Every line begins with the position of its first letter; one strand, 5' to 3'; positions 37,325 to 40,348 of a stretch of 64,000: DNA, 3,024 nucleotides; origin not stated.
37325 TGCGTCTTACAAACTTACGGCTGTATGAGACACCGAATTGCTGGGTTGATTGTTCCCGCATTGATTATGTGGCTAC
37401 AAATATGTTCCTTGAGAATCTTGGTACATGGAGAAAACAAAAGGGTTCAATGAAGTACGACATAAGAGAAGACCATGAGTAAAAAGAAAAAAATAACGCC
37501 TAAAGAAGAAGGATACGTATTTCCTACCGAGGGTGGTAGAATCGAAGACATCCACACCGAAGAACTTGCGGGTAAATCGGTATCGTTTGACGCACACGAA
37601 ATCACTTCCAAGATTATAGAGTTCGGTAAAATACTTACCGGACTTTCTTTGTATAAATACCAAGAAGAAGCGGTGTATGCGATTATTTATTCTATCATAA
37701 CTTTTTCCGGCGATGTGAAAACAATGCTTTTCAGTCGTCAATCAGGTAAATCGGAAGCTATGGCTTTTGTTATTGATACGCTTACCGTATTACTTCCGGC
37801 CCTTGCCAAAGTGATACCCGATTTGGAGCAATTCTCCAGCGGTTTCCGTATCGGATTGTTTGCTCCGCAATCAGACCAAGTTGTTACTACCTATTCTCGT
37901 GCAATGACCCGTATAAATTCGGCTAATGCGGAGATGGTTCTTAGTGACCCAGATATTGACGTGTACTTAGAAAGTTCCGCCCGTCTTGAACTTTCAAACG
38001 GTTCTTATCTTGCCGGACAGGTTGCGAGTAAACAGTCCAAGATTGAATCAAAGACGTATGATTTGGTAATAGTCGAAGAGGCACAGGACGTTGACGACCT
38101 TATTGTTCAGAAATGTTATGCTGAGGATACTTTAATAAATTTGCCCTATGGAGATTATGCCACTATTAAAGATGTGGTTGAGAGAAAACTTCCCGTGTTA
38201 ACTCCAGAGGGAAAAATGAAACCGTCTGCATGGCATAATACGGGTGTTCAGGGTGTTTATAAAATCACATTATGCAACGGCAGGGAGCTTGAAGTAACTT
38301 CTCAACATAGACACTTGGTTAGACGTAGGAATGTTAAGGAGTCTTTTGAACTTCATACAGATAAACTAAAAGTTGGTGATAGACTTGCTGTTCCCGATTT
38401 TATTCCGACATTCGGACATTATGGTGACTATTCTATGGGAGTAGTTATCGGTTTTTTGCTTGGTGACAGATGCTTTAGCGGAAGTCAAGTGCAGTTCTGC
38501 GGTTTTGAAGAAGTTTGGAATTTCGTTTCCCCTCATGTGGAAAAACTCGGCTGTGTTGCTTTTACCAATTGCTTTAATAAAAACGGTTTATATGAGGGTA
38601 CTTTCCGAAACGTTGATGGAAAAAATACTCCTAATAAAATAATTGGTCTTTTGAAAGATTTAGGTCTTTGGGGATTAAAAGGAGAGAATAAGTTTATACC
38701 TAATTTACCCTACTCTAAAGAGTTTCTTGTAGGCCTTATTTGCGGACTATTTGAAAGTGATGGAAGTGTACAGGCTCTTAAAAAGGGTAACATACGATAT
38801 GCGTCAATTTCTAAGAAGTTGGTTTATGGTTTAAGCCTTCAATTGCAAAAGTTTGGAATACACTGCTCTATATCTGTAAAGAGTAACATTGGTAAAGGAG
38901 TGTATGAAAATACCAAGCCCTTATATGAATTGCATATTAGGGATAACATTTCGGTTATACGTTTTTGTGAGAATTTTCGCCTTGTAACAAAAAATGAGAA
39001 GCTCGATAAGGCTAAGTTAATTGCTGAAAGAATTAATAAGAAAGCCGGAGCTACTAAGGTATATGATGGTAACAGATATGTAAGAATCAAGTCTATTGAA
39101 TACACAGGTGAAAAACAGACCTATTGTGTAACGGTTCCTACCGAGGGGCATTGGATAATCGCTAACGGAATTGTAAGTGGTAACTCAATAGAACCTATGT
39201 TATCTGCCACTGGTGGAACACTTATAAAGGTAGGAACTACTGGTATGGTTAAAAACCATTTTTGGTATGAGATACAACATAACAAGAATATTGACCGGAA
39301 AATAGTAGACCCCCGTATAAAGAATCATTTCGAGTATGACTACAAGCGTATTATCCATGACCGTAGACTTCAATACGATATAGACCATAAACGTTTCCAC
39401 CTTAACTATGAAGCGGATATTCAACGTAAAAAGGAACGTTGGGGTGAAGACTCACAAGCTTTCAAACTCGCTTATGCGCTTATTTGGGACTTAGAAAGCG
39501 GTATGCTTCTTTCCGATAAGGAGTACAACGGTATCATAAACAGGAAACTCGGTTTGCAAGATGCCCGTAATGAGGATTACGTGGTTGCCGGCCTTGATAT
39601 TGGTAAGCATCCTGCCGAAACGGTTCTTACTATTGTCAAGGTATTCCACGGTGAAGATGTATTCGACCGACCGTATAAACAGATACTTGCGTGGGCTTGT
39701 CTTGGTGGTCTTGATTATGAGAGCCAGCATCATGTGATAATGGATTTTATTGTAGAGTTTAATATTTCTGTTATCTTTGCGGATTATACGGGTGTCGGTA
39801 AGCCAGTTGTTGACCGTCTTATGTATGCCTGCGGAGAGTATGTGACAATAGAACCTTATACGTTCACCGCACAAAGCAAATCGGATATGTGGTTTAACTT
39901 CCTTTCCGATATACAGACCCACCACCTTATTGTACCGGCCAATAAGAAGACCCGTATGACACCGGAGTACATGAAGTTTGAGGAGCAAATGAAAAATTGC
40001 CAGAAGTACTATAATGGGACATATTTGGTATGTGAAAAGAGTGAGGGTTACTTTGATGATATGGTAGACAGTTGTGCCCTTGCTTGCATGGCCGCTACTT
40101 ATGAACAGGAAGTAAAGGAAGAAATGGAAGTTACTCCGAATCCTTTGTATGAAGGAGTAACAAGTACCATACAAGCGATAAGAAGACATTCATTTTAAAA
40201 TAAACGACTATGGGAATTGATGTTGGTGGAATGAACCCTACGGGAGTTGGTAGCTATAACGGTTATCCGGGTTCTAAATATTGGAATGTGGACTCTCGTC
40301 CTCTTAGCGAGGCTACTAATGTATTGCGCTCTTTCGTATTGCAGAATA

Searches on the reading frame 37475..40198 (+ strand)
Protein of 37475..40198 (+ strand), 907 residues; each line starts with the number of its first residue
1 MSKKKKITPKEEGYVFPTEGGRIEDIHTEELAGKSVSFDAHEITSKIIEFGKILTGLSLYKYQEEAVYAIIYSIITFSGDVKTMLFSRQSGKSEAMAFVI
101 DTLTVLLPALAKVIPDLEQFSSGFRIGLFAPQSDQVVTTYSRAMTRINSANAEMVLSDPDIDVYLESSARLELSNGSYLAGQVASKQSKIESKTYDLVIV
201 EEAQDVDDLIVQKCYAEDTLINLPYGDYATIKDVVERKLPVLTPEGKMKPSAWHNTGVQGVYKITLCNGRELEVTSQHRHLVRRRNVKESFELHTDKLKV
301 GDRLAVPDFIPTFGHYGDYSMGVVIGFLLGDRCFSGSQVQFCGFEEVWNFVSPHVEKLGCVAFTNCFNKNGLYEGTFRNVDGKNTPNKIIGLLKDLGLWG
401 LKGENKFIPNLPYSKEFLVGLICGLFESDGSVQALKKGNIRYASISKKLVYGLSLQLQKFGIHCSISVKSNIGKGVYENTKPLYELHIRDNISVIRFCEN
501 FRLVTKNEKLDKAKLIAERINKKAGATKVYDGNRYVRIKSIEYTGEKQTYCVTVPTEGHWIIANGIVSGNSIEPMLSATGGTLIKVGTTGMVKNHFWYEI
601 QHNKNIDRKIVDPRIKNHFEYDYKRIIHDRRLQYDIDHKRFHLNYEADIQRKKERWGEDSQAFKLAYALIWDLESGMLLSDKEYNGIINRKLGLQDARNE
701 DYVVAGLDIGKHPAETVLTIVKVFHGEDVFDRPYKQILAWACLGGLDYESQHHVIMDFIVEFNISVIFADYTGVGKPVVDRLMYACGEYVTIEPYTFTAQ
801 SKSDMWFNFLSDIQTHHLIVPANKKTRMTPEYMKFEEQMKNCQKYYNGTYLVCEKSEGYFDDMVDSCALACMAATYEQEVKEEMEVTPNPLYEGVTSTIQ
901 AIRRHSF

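Call 14: search_protein_families(library=phrogs, proteins=[window:37475-40198:+])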
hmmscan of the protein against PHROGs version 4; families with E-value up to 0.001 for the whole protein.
window:37475-40198:+ (907 aa): 3 families
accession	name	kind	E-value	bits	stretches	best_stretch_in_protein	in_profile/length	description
phrog_5909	-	head and packaging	3.7e-09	37.1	1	703-840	108-237/285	terminase large subunit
phrog_5713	-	head and packaging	2.2e-08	35.1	1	745-824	3-79/143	terminase large subunit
phrog_510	-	DNA, RNA and nucleotide metabolism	6.6e-08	32.7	1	254-443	447-636/667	DNA primase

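Call 91: search_dna_similar(query=window:37475-40198:+, collection=phages, mode=protein, max_rows=25)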
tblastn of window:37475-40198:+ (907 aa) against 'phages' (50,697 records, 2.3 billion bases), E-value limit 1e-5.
Records with a match: 22; places in all: 22; records where one place covers at least 80% of the query: 2.
Best place of each record, by identity: >=99% 1; <60% 21.
By first word of the organism name: Streptomyces 6; Escherichia 4; Staphylococcus 4; Stx2-converting 3; Bacillus 2; Bacteroides 1; Bacteriophage 1; Stx2a-converting 1.
By host as written in the record: - 2; Streptomyces lividans JI 1326 2; Streptomyces sp. 5a 2; Bacillus cereus 2; Escherichia coli O157:H7 strain F451 2; Escherichia coli O157:H7 str. Min27 2; Staphylococcus epidermidis 36-1 2; Bacteroides salyersiae BSC162 1; and 7 more.
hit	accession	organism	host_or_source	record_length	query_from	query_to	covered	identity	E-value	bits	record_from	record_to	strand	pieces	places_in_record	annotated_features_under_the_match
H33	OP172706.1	Bacteroides phage BS162P1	Bacteroides salyersiae BSC162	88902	1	907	100%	99.9%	0e+0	1852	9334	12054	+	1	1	hypothetical protein (x2)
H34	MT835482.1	Bacteriophage sp.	human fecal samples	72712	5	907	100%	53.9%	0e+0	905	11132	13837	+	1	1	record has no annotation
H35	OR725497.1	Streptomyces phage LuckySocke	Streptomyces lividans JI 1326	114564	36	893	62%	30.9%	1e-32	246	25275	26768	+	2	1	70: terminase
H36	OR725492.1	Streptomyces phage Alone3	Streptomyces lividans JI 1326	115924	36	893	62%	30.9%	1e-32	246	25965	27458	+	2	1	71: terminase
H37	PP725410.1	Streptomyces phage GiJojo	Streptomyces mirabilis NRRL B-2400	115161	36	893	62%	30.3%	2e-31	241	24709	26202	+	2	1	61: terminase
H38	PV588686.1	Streptomyces phage pSt2308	Streptomyces turgidiscabies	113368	36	893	62%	30.3%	7e-32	242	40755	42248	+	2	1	terminase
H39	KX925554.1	Streptomyces phage BRock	Streptomyces sp. 5a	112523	24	893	59%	31.3%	4e-35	256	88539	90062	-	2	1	terminase large subunit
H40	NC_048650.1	Streptomyces phage BRock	Streptomyces sp. 5a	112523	24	893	59%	31.3%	4e-35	256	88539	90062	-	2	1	terminase large subunit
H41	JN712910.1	Bacillus phage BCD7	Bacillus cereus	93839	44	874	52%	33.5%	8e-30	251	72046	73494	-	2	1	putative terminase large subunit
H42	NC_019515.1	Bacillus phage BCD7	Bacillus cereus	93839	44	874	52%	33.5%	8e-30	251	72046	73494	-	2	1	putative terminase large subunit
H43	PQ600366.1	Escherichia phage phiXuzhou21-Stx2a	Escherichia sp.; serotype: O157:H7; ...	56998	257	573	35%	27.2%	1e-11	75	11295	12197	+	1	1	DNA primase/helicase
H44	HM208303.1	Escherichia phage vB_EcoP_24B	Escherichia coli O157:H7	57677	257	573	35%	27.2%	1e-11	75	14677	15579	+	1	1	P: P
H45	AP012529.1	Stx2-converting phage Stx2a_F403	Escherichia coli O157:H7 strain F403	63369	257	573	35%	27.2%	1e-11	75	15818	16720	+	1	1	replication protein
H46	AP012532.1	Stx2-converting phage Stx2a_F451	Escherichia coli O157:H7 strain F451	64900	257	573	35%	27.2%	1e-11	75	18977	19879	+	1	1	replication protein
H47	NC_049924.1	Stx2-converting phage Stx2a_F451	Escherichia coli O157:H7 strain F451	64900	257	573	35%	27.2%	1e-11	75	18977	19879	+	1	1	toprim domain-containing protein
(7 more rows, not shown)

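Call 104: get_annotated_region(hit=H35, flank=5000)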
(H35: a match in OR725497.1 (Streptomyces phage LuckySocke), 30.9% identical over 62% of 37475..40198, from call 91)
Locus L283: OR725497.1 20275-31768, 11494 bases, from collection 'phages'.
description: Streptomyces phage LuckySocke, complete genome.
organism: Streptomyces phage LuckySocke (NCBI taxid 3096150)
taxonomy: Viruses; Duplodnaviria; Heunggongvirae; Uroviricota; Caudoviricetes
host: Streptomyces lividans JI 1326; source: soil; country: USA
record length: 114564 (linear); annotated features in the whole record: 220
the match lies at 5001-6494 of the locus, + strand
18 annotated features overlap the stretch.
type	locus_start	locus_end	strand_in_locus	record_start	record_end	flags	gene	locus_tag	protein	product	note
CDS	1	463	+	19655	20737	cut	61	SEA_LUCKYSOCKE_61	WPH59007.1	RNA ligase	-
CDS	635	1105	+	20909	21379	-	62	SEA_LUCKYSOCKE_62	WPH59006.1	hypothetical protein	-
CDS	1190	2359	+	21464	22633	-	63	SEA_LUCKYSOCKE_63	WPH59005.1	phosphoesterase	-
CDS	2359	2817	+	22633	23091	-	64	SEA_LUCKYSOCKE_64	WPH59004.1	endonuclease VII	-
CDS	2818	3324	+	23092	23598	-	65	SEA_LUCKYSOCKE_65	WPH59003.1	MazG-like nucleotide pyrophosphohydrolase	-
CDS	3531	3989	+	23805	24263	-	66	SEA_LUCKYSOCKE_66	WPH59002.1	hypothetical protein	-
CDS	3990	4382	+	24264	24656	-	67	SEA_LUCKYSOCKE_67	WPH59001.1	hypothetical protein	-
CDS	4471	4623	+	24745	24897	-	68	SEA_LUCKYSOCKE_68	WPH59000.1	hypothetical protein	-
CDS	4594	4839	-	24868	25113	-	69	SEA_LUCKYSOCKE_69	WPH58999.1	membrane protein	-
CDS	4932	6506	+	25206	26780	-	70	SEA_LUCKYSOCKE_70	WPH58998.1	terminase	-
CDS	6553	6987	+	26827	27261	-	71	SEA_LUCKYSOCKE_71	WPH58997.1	hypothetical protein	-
CDS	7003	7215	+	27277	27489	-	72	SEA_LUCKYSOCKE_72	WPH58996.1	hypothetical protein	-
CDS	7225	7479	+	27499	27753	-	73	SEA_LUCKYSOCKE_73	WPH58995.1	hypothetical protein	-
CDS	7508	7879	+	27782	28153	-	74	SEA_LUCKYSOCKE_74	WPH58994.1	hypothetical protein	-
CDS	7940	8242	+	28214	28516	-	75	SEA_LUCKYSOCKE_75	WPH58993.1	hypothetical protein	-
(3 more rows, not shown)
